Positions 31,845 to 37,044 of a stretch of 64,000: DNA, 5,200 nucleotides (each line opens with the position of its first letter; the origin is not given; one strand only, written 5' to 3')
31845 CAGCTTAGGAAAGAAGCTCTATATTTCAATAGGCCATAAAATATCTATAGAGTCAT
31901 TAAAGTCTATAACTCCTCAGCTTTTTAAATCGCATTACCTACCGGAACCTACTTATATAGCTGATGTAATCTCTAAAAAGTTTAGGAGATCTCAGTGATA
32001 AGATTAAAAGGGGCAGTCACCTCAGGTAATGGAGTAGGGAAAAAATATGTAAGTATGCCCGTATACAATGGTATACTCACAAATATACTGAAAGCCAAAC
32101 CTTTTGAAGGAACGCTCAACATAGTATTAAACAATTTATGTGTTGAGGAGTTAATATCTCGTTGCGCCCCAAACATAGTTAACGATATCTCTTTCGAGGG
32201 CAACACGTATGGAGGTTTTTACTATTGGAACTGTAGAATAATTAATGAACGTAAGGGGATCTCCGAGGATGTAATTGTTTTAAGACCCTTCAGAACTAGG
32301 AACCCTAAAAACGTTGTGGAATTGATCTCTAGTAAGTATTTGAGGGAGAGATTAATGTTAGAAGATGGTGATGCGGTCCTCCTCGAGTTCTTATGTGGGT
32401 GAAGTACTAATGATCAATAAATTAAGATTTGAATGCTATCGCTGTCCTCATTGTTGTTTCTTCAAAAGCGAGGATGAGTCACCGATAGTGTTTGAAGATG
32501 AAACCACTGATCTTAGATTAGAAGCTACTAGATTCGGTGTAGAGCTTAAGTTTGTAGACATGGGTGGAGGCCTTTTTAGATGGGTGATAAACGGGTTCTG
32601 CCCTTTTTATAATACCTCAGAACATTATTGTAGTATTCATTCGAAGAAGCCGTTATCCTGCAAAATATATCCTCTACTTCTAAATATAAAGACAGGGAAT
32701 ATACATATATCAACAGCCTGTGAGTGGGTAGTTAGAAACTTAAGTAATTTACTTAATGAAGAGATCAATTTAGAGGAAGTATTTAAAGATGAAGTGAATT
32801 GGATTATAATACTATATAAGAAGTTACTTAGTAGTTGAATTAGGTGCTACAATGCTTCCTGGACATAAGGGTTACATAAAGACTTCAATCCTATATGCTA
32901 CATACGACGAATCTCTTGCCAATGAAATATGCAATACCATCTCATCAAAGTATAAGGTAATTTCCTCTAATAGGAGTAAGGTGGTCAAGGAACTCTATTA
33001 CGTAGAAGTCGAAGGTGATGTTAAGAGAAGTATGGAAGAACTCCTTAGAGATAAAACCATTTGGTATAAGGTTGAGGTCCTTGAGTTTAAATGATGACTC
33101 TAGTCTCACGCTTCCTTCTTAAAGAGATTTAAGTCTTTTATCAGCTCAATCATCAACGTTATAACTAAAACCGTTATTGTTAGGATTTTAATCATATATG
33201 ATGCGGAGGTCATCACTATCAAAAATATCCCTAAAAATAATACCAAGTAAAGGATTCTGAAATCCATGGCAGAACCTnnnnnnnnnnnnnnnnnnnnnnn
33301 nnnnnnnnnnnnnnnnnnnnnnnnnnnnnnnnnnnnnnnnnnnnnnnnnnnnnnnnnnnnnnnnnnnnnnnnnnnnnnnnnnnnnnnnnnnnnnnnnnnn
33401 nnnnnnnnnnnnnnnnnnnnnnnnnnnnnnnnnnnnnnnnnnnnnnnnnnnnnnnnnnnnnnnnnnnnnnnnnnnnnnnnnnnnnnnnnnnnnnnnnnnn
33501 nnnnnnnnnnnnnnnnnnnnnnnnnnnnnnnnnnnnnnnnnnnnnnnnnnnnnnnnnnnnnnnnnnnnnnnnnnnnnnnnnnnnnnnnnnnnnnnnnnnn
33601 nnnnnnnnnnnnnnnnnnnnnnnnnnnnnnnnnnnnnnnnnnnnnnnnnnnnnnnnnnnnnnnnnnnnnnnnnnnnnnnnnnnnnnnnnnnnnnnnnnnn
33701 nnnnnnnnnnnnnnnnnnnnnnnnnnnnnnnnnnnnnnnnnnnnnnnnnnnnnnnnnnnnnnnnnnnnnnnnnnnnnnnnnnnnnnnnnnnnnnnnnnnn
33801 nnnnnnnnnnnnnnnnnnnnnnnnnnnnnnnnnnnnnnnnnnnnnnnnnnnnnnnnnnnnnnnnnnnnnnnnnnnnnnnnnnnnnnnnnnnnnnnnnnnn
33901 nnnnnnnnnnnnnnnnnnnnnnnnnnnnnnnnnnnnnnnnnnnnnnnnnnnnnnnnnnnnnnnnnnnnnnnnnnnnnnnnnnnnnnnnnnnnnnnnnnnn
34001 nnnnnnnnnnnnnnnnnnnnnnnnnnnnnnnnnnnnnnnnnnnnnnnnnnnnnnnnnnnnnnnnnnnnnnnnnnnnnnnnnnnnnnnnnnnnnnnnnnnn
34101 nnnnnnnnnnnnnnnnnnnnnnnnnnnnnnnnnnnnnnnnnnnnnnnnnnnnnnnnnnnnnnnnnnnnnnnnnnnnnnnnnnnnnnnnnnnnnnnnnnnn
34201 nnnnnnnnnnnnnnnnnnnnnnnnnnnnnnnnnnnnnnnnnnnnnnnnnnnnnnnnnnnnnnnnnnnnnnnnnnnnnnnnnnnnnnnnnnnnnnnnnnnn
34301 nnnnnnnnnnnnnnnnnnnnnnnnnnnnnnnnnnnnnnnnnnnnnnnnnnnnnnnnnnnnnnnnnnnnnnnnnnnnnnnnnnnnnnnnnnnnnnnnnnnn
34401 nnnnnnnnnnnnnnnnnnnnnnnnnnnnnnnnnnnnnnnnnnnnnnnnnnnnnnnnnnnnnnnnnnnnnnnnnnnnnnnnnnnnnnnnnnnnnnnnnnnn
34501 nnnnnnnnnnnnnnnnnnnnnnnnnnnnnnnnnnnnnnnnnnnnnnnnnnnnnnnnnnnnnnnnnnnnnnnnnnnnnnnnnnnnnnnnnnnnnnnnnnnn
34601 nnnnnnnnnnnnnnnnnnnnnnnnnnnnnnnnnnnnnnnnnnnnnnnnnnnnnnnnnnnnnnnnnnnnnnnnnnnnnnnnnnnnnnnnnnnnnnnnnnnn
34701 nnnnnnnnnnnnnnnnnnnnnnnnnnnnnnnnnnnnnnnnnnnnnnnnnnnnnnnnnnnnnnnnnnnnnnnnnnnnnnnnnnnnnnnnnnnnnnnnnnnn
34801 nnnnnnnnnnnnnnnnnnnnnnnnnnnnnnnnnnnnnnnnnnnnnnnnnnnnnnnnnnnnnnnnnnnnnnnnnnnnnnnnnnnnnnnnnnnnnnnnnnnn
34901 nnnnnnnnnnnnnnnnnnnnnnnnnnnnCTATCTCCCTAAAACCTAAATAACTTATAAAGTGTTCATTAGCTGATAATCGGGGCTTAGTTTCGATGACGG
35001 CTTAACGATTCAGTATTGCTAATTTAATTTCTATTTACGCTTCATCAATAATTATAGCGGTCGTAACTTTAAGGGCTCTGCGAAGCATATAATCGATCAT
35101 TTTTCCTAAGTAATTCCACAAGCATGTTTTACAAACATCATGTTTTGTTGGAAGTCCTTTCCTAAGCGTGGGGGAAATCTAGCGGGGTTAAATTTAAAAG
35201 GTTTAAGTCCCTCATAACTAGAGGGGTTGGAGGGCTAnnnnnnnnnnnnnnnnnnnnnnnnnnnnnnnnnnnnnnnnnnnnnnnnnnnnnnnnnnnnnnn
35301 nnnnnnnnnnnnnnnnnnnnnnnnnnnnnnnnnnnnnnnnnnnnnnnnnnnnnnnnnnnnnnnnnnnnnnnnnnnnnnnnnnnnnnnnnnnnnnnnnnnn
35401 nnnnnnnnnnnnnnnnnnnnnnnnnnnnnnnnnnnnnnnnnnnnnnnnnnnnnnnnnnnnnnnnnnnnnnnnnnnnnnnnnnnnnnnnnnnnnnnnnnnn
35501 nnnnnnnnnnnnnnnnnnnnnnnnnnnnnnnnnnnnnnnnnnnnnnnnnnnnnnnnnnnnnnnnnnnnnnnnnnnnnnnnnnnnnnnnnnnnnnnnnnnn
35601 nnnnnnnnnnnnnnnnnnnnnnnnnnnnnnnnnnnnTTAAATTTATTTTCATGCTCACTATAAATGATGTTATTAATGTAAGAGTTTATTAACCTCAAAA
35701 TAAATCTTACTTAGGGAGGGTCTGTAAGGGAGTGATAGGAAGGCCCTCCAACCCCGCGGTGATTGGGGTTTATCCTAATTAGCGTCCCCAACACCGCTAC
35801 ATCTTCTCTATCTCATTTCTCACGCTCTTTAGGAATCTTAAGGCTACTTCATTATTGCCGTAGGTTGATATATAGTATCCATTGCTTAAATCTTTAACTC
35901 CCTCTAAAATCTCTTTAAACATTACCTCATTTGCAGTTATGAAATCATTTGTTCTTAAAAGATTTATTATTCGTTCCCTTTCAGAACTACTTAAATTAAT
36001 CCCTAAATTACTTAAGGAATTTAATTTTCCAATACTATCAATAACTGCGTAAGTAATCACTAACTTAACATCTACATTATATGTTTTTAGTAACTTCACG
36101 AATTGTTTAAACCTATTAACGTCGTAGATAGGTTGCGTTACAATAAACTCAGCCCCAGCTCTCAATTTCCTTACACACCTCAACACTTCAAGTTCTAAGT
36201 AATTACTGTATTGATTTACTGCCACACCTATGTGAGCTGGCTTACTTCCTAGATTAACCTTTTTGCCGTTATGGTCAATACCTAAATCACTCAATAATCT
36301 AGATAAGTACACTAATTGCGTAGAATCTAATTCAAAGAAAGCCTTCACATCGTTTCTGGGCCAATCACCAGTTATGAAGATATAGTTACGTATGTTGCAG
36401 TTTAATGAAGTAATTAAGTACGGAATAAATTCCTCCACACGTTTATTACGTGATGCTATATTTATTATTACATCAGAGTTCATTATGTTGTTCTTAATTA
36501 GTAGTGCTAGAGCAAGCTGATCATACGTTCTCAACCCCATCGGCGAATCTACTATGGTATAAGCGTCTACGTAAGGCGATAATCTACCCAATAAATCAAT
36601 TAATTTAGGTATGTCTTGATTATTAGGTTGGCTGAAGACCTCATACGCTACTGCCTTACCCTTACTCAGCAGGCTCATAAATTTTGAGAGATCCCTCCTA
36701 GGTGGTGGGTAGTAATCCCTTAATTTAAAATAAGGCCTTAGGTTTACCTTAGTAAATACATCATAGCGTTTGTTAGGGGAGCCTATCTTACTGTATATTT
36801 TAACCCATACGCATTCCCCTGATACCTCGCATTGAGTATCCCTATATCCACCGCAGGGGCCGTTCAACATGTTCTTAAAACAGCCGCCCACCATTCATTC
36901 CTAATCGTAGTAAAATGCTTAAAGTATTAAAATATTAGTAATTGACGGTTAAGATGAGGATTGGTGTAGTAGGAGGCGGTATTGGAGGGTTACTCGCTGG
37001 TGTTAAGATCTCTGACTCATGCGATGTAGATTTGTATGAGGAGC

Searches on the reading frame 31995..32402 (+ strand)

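Call 60: search_protein_families(library=pfam, proteins=[window:31995-32402:+], max_evalue=0.01)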
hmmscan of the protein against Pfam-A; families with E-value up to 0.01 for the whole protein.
window:31995-32402:+ (135 aa): 1 family
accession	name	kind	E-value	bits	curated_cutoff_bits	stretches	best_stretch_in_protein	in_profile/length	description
PF01982.22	CTP-dep_RFKase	-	2.2e-24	86.2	25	1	8-130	1-119/121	Domain of unknown function DUF120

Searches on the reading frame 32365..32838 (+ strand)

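Call 60: search_protein_families(library=pfam, proteins=[window:32365-32838:+], max_evalue=0.01)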
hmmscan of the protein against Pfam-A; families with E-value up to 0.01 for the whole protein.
window:32365-32838:+ (157 aa): 1 family
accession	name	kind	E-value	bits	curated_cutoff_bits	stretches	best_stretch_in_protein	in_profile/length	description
PF03692.20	CxxCxxCC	-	7.3e-08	33.4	23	1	23-108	1-73/85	Putative zinc- or iron-chelating domain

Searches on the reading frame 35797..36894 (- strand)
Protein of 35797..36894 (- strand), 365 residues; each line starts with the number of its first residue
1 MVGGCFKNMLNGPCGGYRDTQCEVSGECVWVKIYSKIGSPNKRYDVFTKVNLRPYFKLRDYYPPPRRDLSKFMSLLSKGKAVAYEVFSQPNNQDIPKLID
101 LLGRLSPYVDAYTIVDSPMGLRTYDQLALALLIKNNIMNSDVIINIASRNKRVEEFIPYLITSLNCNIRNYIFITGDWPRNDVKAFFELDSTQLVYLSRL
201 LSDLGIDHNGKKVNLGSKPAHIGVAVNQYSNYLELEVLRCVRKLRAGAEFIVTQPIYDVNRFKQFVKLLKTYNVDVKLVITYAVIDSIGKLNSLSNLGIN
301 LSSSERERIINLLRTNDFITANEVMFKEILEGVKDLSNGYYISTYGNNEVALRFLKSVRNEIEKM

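Call 60: search_protein_families(library=pfam, proteins=[window:35797-36894:-], max_evalue=0.01)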
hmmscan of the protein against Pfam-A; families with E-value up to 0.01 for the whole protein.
window:35797-36894:- (365 aa): 2 families
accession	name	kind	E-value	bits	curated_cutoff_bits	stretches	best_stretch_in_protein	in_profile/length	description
PF02219.23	MTHFR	-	1e-11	45.2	24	1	78-297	9-222/287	Methylenetetrahydrofolate reductase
PF12225.13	DUF5981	-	9.2e-10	38.5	23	1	4-43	41-82/95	Methylene-tetrahydrofolate reductase C terminal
